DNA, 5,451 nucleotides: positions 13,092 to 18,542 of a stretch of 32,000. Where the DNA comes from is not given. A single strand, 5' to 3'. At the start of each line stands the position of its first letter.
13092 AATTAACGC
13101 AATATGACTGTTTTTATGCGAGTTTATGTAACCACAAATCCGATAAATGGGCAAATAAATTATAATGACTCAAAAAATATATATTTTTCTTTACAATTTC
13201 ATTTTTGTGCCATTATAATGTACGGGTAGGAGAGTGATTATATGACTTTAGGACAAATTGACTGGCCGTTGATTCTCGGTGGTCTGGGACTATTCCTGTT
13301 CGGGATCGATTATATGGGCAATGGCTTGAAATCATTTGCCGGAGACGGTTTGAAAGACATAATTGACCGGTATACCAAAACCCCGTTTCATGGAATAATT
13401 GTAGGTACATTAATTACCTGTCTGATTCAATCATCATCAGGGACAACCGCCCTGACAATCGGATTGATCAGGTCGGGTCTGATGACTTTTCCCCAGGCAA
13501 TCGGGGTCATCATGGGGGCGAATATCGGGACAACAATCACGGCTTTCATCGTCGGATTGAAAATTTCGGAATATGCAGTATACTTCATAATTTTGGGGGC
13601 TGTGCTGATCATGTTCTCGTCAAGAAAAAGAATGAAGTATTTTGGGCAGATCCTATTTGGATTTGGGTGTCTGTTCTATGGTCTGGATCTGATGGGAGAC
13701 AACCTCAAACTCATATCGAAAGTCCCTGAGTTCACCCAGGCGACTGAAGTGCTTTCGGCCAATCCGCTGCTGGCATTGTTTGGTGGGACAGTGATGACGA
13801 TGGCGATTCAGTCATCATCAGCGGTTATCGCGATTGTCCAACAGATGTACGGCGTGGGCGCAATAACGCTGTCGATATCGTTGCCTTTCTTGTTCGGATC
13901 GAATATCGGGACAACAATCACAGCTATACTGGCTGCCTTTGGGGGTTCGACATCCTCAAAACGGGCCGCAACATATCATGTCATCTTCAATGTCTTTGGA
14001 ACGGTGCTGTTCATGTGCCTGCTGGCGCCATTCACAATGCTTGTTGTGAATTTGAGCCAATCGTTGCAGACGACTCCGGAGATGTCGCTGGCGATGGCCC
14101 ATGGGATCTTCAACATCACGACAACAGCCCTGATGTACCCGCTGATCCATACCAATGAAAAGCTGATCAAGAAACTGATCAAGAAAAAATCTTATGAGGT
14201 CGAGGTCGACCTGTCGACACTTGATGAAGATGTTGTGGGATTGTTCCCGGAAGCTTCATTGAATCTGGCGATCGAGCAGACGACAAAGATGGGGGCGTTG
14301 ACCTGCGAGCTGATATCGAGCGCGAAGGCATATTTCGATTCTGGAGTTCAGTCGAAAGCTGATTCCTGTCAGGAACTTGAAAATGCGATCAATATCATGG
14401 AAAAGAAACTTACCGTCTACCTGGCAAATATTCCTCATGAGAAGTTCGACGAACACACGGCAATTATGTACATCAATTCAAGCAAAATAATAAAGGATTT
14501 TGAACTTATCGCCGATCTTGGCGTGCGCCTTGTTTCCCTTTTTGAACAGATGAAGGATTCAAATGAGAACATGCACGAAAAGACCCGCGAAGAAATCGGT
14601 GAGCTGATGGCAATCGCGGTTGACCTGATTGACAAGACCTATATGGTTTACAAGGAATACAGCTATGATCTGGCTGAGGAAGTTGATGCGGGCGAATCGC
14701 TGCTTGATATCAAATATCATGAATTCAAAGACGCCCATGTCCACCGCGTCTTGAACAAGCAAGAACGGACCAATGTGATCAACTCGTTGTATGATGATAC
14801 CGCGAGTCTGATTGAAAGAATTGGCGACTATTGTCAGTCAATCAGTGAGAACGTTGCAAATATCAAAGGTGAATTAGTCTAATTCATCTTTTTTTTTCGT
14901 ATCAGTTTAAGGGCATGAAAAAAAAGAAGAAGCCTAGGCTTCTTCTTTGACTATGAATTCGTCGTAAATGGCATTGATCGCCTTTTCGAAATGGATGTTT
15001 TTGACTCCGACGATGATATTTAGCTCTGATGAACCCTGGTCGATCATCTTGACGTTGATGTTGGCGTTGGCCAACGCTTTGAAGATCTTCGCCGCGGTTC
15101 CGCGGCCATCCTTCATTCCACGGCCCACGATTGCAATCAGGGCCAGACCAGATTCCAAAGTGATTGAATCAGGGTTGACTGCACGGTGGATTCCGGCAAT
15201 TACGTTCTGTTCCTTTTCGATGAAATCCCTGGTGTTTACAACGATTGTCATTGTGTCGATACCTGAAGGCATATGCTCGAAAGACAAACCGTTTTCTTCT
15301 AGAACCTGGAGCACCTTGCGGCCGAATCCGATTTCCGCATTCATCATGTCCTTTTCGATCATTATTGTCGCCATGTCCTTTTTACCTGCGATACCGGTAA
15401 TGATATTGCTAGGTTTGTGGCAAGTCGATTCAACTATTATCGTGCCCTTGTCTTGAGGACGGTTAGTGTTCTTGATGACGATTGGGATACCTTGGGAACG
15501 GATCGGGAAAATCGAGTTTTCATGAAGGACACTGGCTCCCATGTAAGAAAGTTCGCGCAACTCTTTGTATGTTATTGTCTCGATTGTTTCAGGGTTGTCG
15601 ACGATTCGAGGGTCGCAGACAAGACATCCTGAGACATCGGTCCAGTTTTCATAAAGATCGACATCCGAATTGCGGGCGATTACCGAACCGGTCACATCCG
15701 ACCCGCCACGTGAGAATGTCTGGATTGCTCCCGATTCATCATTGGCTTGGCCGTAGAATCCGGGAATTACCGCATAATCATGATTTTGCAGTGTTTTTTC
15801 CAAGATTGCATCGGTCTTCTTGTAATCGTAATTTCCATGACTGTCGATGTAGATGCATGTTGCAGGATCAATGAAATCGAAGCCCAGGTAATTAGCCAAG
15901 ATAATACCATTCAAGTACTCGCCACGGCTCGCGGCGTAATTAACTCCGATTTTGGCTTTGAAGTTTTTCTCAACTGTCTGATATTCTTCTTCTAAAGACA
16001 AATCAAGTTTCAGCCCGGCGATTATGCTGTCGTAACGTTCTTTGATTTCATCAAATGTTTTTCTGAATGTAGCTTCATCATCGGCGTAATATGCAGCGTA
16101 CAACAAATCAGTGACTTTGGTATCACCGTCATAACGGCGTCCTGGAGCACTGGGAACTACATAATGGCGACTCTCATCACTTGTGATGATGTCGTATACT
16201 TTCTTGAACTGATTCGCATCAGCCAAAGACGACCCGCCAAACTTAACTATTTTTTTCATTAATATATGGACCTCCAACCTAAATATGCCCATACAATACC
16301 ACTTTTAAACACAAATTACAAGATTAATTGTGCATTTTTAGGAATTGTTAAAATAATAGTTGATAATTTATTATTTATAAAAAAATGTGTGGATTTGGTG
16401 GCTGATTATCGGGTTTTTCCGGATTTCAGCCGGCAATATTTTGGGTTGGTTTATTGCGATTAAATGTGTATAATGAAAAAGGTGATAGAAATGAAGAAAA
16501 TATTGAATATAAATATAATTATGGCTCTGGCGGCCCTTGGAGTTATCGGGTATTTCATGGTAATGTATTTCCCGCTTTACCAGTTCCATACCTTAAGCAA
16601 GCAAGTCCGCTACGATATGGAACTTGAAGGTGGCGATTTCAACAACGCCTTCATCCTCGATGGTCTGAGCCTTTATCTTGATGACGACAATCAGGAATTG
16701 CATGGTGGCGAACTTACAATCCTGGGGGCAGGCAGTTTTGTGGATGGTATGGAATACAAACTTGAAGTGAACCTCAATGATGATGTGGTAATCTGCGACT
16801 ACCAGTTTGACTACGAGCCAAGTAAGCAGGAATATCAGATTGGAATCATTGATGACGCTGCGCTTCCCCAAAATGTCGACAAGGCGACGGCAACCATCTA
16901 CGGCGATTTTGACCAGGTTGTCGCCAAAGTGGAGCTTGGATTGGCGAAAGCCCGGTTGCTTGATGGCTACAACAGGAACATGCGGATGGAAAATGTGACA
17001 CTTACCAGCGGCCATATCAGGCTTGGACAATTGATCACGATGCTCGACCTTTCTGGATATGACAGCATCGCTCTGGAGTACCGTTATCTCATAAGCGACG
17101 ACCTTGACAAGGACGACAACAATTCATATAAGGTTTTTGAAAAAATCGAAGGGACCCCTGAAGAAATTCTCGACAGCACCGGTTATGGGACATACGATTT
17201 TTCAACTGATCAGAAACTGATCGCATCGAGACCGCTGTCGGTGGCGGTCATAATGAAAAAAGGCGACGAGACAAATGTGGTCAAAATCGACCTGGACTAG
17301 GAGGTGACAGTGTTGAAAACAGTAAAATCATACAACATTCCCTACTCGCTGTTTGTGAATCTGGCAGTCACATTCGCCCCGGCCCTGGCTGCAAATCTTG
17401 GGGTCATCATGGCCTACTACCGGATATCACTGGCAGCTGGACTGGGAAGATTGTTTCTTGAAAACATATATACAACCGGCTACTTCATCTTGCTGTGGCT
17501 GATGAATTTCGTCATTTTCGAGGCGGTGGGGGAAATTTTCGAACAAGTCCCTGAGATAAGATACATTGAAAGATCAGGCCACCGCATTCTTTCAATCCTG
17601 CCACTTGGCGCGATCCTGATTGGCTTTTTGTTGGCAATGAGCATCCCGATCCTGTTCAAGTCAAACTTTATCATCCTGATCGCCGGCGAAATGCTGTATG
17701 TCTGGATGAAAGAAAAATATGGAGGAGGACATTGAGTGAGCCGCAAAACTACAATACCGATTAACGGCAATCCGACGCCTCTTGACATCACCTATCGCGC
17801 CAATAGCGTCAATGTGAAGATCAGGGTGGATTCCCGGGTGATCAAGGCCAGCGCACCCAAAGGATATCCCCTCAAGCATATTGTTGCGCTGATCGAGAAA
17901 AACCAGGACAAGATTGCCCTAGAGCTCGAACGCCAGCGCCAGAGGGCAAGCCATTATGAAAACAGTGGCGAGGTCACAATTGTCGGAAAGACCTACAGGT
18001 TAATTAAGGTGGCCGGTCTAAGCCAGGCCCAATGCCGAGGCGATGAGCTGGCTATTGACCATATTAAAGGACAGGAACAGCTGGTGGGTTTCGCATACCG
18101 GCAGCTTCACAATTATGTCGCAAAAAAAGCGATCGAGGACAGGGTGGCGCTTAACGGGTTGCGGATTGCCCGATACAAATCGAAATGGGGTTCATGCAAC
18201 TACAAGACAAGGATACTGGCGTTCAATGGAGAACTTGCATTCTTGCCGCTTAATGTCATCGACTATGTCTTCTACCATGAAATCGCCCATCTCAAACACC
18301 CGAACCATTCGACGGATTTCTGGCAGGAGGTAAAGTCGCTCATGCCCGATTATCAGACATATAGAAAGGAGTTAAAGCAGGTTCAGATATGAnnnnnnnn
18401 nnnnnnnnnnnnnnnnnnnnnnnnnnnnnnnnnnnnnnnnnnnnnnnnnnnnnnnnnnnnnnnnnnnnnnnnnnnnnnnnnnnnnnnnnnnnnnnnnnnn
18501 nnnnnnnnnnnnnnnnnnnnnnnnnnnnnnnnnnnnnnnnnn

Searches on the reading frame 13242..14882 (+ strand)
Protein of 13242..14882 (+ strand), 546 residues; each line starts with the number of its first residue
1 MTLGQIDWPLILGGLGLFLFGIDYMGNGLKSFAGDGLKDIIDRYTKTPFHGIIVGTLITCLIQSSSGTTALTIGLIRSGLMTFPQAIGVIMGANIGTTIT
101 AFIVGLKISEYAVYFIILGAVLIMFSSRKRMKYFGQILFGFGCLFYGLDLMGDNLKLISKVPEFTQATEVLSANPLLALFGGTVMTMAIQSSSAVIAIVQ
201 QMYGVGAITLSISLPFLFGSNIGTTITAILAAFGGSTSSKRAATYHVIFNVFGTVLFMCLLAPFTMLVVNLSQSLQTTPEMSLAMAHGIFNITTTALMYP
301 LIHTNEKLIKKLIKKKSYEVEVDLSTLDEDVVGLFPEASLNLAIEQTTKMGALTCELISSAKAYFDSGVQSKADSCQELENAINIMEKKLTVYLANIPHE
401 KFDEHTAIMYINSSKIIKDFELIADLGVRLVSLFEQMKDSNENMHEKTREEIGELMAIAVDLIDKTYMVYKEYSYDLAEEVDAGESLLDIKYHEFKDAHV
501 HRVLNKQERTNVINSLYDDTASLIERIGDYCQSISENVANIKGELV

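Call 33: search_protein_families(library=pfam, proteins=[window:13242-14882:+], max_evalue=0.001)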
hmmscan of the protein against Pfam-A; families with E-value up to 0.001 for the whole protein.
window:13242-14882:+ (546 aa): 2 families
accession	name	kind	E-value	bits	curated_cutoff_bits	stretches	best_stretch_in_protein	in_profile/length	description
PF02690.20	Na_Pi_cotrans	-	4e-62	208.7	29.1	2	17-152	1-136/137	Na+/Pi-cotransporter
PF01895.24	PhoU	-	1.1e-13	51.7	23.5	2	454-538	3-89/89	PhoU domain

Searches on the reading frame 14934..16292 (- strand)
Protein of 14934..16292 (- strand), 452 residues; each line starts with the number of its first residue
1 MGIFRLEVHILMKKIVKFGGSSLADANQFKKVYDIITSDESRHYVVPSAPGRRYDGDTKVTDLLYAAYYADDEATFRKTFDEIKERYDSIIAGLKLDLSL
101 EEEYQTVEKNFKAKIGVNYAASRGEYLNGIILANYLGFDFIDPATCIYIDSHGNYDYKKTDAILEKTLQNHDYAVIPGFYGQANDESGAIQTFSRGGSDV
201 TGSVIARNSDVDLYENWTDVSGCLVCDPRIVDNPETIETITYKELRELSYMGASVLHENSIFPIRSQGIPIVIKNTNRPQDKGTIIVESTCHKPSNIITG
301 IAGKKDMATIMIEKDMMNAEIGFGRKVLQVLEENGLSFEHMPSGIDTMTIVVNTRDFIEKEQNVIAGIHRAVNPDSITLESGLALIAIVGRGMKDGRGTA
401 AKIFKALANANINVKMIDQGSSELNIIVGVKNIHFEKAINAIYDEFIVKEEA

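Call 33: search_protein_families(library=pfam, proteins=[window:14934-16292:-], max_evalue=0.001)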
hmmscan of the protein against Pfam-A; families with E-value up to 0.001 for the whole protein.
window:14934-16292:- (452 aa): 4 families
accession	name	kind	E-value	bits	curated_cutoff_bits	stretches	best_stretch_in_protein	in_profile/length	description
PF00696.33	AA_kinase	-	3.5e-28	99.4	24.9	1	12-275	1-234/234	Amino acid kinase family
PF22468.2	ACT_9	-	3.5e-24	84.8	27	1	386-446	1-61/61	ACT domain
PF01842.31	ACT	-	6.3e-08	32.7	27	1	392-429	6-48/66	ACT domain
PF13840.12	ACT_7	-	1.6e-07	31.5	27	1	380-442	3-63/65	ACT domain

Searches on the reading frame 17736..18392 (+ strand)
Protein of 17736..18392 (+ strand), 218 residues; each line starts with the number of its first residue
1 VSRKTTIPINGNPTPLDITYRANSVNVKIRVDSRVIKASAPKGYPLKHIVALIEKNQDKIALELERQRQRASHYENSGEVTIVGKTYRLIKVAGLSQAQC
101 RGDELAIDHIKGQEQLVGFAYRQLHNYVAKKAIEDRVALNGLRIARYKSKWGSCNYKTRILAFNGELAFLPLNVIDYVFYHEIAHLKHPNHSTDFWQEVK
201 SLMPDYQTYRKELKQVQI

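Call 33: search_protein_families(library=pfam, proteins=[window:17736-18392:+], max_evalue=0.001)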
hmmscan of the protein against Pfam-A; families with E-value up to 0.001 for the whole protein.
window:17736-18392:+ (218 aa): 2 families
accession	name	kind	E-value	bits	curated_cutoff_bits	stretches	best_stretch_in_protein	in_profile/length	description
PF01863.23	YgjP-like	-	2.4e-38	132.7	26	1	26-215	2-206/207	YgjP-like, metallopeptidase domain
PF08325.16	WLM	-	4.7e-05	24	26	1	166-208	74-116/190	WLM domain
